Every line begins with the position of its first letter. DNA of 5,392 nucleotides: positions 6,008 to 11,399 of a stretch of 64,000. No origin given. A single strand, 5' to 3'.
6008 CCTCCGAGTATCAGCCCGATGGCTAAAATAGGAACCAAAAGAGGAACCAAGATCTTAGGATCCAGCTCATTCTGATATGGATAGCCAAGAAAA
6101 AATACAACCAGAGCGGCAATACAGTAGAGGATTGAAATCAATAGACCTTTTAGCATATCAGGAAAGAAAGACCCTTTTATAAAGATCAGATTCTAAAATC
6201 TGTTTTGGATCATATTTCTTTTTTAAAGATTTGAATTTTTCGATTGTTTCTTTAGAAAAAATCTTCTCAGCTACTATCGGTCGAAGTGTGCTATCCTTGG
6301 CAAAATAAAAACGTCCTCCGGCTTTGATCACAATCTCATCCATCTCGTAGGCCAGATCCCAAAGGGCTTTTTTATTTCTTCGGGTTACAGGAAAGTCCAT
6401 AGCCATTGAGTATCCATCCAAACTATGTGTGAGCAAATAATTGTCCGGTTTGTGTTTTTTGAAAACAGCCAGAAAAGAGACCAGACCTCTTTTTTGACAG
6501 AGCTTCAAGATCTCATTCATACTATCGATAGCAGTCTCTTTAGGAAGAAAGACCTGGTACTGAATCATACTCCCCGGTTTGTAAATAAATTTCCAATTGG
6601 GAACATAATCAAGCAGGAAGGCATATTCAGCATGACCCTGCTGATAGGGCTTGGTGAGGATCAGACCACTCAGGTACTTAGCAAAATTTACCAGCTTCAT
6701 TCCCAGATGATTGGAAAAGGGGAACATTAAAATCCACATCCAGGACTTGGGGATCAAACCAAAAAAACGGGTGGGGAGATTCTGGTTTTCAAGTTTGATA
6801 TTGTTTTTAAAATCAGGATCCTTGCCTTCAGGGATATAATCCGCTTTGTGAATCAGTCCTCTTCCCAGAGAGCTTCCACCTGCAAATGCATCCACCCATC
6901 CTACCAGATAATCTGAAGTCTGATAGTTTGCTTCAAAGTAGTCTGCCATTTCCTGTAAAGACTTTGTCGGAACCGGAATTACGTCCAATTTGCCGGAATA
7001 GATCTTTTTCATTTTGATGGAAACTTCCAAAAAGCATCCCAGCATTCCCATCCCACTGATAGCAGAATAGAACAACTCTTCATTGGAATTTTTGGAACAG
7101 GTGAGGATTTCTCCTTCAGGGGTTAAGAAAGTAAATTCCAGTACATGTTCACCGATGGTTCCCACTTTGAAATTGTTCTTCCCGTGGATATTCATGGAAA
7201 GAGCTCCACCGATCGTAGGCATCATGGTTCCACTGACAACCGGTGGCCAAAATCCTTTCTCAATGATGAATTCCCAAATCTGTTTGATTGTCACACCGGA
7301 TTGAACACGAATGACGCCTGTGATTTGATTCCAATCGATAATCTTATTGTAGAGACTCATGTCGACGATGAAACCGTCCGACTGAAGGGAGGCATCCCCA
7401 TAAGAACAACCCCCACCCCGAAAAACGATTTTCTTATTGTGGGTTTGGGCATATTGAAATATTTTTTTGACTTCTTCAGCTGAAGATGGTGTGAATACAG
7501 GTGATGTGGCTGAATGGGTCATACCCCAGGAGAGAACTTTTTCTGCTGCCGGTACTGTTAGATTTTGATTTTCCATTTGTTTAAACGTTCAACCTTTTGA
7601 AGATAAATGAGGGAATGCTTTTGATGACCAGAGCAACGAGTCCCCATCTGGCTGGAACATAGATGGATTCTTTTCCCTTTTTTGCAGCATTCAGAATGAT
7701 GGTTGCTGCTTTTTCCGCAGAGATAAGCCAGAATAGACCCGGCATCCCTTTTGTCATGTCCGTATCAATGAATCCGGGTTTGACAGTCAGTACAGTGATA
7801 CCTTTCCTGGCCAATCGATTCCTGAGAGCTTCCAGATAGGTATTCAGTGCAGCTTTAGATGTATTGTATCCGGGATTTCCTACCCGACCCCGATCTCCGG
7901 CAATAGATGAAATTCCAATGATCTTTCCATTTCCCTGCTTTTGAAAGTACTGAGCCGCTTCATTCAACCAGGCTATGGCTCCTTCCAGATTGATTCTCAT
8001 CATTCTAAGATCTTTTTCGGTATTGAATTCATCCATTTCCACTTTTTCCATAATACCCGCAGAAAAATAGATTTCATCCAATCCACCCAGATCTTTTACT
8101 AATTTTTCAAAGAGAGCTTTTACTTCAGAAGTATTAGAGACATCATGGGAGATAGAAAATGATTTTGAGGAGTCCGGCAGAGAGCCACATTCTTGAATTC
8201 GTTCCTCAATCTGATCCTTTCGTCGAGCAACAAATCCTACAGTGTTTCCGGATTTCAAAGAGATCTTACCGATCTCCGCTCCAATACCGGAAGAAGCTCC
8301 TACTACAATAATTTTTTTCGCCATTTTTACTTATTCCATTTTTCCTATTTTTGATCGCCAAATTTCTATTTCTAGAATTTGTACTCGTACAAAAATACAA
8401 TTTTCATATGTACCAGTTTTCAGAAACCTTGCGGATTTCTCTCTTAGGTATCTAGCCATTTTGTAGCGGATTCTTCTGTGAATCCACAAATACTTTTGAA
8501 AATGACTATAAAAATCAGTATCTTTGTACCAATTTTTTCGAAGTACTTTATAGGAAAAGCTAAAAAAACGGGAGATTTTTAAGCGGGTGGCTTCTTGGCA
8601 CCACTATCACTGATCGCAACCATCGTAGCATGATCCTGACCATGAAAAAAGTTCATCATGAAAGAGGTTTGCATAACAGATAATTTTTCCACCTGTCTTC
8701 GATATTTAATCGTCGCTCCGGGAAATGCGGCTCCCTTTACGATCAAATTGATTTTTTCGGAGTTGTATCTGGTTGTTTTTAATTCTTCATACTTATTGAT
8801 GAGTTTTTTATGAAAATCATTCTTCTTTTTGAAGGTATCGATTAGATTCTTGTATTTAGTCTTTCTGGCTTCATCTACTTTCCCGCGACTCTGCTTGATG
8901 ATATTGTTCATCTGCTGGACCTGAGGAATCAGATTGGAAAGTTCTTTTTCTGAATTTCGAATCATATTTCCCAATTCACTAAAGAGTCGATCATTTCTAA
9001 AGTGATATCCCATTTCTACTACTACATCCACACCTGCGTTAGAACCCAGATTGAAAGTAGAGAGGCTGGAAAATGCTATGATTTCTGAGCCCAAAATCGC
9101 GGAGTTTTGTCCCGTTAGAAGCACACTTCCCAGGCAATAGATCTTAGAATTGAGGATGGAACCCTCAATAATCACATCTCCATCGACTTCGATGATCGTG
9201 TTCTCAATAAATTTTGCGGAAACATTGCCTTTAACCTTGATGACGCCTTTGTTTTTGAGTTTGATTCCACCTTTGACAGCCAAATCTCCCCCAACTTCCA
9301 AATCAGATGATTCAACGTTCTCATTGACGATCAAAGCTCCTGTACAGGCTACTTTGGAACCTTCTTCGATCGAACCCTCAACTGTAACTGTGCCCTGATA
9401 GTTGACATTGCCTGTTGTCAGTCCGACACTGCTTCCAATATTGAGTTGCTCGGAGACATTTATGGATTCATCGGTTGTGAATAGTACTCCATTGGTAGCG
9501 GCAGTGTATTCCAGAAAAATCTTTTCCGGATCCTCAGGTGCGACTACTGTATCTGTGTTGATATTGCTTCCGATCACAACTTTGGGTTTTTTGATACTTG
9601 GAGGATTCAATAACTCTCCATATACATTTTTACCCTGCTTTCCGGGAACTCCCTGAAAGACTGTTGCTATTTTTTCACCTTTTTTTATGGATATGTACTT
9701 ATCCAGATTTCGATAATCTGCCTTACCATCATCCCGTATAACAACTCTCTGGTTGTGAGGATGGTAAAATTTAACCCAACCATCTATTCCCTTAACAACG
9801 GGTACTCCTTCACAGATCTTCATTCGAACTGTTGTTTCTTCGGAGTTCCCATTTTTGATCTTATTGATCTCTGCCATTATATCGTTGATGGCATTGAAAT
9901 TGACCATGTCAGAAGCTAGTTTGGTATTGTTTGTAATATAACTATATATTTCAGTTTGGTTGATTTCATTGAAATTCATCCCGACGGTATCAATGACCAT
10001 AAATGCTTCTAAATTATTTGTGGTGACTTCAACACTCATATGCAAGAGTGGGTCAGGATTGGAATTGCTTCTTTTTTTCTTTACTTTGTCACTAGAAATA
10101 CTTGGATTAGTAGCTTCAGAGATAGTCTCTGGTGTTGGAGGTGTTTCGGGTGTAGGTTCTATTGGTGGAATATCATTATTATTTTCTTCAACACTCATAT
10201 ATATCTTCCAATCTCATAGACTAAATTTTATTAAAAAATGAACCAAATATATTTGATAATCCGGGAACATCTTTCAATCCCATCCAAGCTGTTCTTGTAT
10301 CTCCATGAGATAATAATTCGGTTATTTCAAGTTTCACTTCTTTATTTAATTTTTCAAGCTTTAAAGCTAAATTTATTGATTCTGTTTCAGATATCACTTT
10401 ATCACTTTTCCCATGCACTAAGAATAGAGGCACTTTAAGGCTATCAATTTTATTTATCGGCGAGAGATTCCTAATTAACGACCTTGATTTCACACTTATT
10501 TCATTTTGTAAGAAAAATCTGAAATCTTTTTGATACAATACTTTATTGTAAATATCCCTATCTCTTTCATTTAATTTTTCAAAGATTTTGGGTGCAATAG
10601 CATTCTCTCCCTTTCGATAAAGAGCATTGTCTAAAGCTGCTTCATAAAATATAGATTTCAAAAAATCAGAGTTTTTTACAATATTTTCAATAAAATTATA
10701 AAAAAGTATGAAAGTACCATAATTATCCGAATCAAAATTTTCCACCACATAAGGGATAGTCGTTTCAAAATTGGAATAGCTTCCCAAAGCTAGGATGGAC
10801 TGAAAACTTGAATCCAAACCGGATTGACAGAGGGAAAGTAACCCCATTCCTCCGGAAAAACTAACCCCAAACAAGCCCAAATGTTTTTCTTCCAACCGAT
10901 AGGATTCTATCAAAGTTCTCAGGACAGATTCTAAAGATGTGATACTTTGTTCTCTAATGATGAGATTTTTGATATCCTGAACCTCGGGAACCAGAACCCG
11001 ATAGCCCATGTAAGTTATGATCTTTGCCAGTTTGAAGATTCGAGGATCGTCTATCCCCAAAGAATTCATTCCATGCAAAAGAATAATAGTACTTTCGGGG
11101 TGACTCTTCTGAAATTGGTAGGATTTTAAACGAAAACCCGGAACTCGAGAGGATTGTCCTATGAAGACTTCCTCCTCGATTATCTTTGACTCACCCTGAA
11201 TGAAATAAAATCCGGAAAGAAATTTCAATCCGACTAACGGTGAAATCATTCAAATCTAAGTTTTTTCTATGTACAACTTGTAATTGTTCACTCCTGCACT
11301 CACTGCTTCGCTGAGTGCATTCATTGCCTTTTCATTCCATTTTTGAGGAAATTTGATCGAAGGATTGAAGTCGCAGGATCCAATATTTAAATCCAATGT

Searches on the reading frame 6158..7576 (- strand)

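Call 68: search_protein_families(library=pfam, proteins=[window:6158-7576:-], max_evalue=0.00001)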
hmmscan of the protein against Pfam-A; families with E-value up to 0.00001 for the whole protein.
window:6158-7576:- (472 aa): 1 family
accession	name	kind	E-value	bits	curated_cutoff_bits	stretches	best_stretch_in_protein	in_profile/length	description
PF01565.28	FAD_binding_4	-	5.9e-34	117.2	26.4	1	27-161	4-139/139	FAD binding domain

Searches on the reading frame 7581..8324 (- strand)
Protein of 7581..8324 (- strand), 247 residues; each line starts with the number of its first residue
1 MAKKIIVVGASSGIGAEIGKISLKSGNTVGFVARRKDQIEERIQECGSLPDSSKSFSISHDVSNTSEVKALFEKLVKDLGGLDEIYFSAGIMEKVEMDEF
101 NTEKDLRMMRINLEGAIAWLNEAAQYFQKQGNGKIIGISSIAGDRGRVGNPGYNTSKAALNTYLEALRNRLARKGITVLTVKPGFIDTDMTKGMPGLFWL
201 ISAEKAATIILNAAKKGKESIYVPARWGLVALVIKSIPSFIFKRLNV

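Call 16: search_protein_families(library=pfam, proteins=[window:7581-8324:-])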
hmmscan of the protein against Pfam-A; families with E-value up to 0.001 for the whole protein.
window:7581-8324:- (247 aa): 3 families
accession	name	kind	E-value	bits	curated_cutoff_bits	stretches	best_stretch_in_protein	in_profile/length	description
PF00106.31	adh_short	-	3.9e-44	150.9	26.6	1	3-192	1-188/195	short chain dehydrogenase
PF13561.12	adh_short_C2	-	9e-32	111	27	1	9-198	1-187/236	Enoyl-(Acyl carrier protein) reductase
PF08659.16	KR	-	7.6e-10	39.4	22.6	1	5-185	3-177/180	KR domain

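Call 72: find_encoding_contigs(protein=window:7581-8324:-, flank=3000, max_places=10)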
Protein window:7581-8324:- (247 aa): 15 contigs read that carry it; 10 places shown.
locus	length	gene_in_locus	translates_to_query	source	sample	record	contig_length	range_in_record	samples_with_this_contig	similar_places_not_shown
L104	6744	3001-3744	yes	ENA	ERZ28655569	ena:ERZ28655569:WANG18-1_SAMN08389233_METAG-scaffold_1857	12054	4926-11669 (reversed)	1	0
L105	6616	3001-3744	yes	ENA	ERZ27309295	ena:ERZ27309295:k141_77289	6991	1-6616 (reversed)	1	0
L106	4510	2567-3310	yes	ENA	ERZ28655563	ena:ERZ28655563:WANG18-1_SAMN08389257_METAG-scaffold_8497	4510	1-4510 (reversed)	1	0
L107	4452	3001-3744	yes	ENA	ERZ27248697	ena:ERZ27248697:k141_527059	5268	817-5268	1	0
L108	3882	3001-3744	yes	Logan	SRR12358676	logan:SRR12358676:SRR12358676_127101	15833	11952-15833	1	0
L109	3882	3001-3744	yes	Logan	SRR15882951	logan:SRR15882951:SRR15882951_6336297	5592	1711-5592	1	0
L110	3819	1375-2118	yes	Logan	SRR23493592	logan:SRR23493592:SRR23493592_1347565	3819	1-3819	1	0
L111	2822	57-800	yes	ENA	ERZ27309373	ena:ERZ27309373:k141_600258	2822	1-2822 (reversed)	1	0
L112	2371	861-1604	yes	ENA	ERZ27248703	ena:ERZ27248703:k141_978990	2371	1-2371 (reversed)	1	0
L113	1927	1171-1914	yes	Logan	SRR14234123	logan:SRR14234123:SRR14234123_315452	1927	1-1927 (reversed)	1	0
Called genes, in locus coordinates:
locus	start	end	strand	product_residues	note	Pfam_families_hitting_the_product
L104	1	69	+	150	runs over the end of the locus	?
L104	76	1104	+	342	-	PF20434:BD-FAE (faint)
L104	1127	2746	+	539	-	PF20250:FapA_N, PF03961:FapA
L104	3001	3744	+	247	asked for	PF00106:adh_short, PF08659:KR, PF13561:adh_short_C2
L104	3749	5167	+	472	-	PF01565:FAD_binding_4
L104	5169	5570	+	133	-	-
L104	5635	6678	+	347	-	-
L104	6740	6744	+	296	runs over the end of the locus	PF10112:Halogen_Hydrol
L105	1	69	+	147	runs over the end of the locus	?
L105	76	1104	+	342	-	PF20434:BD-FAE (faint)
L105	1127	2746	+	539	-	PF20250:FapA_N, PF03961:FapA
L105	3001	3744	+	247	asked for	PF00106:adh_short, PF08659:KR, PF13561:adh_short_C2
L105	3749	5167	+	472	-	PF01565:FAD_binding_4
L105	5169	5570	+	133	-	-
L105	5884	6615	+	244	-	?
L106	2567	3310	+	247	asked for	PF00106:adh_short, PF08659:KR, PF13561:adh_short_C2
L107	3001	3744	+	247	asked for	PF00106:adh_short, PF08659:KR, PF13561:adh_short_C2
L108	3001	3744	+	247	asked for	PF00106:adh_short, PF08659:KR, PF13561:adh_short_C2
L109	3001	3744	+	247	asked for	PF00106:adh_short, PF08659:KR, PF13561:adh_short_C2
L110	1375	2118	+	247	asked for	PF00106:adh_short, PF08659:KR, PF13561:adh_short_C2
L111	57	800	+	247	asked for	PF00106:adh_short, PF08659:KR, PF13561:adh_short_C2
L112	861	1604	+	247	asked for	PF00106:adh_short, PF08659:KR, PF13561:adh_short_C2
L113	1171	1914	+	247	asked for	PF00106:adh_short, PF08659:KR, PF13561:adh_short_C2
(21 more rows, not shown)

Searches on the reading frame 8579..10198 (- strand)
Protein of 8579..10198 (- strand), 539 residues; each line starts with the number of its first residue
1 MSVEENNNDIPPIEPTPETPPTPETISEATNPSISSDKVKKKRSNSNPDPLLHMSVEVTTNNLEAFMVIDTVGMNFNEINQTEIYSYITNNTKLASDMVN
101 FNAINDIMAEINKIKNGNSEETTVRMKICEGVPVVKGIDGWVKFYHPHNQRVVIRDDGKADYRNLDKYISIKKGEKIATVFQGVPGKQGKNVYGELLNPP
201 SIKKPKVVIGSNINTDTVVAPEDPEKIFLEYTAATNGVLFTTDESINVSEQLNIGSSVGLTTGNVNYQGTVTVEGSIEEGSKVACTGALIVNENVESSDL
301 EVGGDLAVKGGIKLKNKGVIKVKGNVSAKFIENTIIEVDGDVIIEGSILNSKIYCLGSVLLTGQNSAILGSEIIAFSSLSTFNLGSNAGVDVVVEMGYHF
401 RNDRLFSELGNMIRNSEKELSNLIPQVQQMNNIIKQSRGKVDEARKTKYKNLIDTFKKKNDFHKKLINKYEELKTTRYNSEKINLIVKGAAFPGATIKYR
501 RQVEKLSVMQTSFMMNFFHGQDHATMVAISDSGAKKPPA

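Call 16: search_protein_families(library=pfam, proteins=[window:8579-10198:-])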
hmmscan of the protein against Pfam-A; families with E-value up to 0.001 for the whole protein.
window:8579-10198:- (539 aa): 2 families
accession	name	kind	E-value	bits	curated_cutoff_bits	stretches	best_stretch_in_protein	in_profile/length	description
PF03961.19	FapA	-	1.3e-46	159.9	31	1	252-508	3-258/272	Flagellar Assembly Protein A beta solenoid domain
PF20250.3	FapA_N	-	4.2e-24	85.3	27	1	55-238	2-172/178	Flagellar Assembly Protein A N-terminal region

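Call 45: find_homologous_proteins(query=window:8579-10198:-, max_evalue=1e-80)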
Query window:8579-10198:- (539 aa): 34 proteins with E <= 1e-80 among 8000 candidates.
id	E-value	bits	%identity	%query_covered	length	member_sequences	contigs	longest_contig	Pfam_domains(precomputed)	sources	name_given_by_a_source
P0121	2.1e-220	751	66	91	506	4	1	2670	PF20250.4,PF03961.20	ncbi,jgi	jgi:uncharacterized protein (DUF342 family)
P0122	1.3e-219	748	66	91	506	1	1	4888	PF20250.4,PF03961.20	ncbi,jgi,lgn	jgi:uncharacterized protein (DUF342 family)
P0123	2.3e-219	747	66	92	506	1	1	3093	PF20250.4,PF03961.20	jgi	jgi:uncharacterized protein (DUF342 family)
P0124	3.8e-218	743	66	91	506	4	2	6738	PF20250.4,PF03961.20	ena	-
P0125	4.8e-218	743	65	92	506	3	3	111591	PF20250.4,PF03961.20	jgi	jgi:uncharacterized protein (DUF342 family)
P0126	1.6e-217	741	65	92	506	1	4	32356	PF20250.4,PF03961.20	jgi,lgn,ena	-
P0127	1.8e-216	738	63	93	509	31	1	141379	PF20250.4,PF03961.20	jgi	jgi:uncharacterized protein (DUF342 family)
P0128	3.5e-215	734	64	95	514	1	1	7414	PF20250.4,PF03961.20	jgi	jgi:uncharacterized protein (DUF342 family)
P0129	4.0e-215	733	64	93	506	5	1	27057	PF20250.4,PF03961.20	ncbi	-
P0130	4.5e-213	727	61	99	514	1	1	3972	PF20250.4,PF03961.20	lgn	-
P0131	1.4e-212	725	61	93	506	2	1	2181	PF20250.4,PF03961.20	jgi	-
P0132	3.4e-208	711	63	91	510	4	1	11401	PF20250.4,PF03961.20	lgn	-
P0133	3.6e-204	697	60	97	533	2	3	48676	PF20250.4,PF03961.20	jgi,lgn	jgi:uncharacterized protein (DUF342 family)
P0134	7.6e-204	696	59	94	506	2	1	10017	PF20250.4,PF03961.20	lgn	-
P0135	1.2e-203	695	59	96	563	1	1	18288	PF20250.4,PF03961.20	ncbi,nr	ncbi:MAG: FapA family protein [Leptospiraceae bacterium]|nr:FapA family protein [Leptospiraceae bact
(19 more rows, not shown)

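Call 46: find_encoding_contigs(protein=P0125, flank=10000, max_places=3)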
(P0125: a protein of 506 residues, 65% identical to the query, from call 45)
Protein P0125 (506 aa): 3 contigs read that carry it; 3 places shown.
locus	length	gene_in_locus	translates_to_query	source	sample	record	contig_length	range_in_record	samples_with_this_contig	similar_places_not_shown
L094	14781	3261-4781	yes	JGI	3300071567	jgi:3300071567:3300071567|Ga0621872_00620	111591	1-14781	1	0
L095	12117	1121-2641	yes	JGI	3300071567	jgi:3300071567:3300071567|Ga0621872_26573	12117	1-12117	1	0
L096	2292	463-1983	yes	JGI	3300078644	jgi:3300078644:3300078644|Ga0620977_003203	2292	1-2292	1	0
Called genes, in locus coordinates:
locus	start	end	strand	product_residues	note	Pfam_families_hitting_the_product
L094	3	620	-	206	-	?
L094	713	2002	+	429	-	-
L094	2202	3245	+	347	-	PF20434:BD-FAE (faint)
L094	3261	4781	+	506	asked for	PF20250:FapA_N, PF03961:FapA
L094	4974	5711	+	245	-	PF00106:adh_short, PF08659:KR, PF13561:adh_short_C2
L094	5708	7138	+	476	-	PF01565:FAD_binding_4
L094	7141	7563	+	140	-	-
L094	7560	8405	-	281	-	PF01135:PCMT, PF13489:Methyltransf_23, PF01209:Ubie_methyltran, PF06325:PrmA, PF08241:Methyltransf_11, PF08242:Methyltransf_12, PF13649:Methyltransf_25, PF13847:Methyltransf_31, +2 more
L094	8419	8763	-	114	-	PF01022:HTH_5, PF12840:HTH_20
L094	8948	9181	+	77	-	-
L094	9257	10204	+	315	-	-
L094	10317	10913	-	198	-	PF21176:RecR_HhH, PF01751:Toprim, PF13662:Toprim_4, PF21175:RecR_C (weak)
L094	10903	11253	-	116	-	PF02575:YbaB_DNA_bd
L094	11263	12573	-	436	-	PF05496:RuvB_N (faint), PF13177:DNA_pol3_delta2, PF13401:AAA_22 (weak), PF00004:AAA, PF07728:AAA_5 (weak), PF22608:DNAX_ATPase_lid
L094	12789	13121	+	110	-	PF00581:Rhodanese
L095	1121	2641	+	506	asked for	PF20250:FapA_N, PF03961:FapA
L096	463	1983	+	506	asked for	PF20250:FapA_N, PF03961:FapA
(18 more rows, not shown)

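Call 47: find_encoding_contigs(protein=P0127, flank=10000, max_places=2)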
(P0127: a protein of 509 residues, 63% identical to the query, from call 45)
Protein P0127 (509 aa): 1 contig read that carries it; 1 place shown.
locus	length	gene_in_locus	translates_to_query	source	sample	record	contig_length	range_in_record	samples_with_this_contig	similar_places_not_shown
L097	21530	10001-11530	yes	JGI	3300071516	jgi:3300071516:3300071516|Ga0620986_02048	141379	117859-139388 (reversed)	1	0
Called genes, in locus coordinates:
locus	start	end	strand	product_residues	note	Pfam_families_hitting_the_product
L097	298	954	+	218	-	PF13581:HATPase_c_2 (weak)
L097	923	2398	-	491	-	PF00474:SSF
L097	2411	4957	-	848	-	PF12704:MacB_PCD (weak), PF02687:FtsX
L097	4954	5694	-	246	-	PF00005:ABC_tran, PF13304:AAA_21 (faint)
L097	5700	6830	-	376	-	-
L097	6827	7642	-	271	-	PF13489:Methyltransf_23, PF13847:Methyltransf_31, PF08241:Methyltransf_11, PF08242:Methyltransf_12, PF13649:Methyltransf_25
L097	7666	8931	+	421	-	-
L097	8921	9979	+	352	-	PF20434:BD-FAE (faint)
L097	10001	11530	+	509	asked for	PF20250:FapA_N, PF03961:FapA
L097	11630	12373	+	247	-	PF00106:adh_short, PF08659:KR, PF13561:adh_short_C2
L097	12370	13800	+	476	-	PF01565:FAD_binding_4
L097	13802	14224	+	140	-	-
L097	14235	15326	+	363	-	PF05816:TelA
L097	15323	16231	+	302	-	PF10112:Halogen_Hydrol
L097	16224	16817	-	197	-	PF21176:RecR_HhH, PF02132:RecR_ZnF (weak), PF01751:Toprim (weak), PF13662:Toprim_4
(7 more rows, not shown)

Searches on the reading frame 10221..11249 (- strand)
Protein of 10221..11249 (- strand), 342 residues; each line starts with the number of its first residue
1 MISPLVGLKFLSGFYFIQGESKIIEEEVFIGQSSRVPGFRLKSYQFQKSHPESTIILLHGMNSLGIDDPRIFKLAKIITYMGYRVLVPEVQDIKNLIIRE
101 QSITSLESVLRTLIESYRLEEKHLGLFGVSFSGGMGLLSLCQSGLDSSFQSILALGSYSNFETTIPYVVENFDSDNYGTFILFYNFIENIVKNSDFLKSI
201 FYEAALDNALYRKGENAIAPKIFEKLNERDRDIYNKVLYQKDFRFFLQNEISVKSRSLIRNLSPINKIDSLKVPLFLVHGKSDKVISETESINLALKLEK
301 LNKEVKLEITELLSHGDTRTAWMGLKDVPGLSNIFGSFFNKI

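Call 68: search_protein_families(library=pfam, proteins=[window:10221-11249:-], max_evalue=0.00001)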
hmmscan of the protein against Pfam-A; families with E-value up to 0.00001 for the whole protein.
window:10221-11249:- (342 aa): 1 family
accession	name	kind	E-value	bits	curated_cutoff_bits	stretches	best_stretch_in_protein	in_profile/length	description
PF20434.5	BD-FAE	-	3.9e-06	27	26.8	0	252-298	169-215/215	BD-FAE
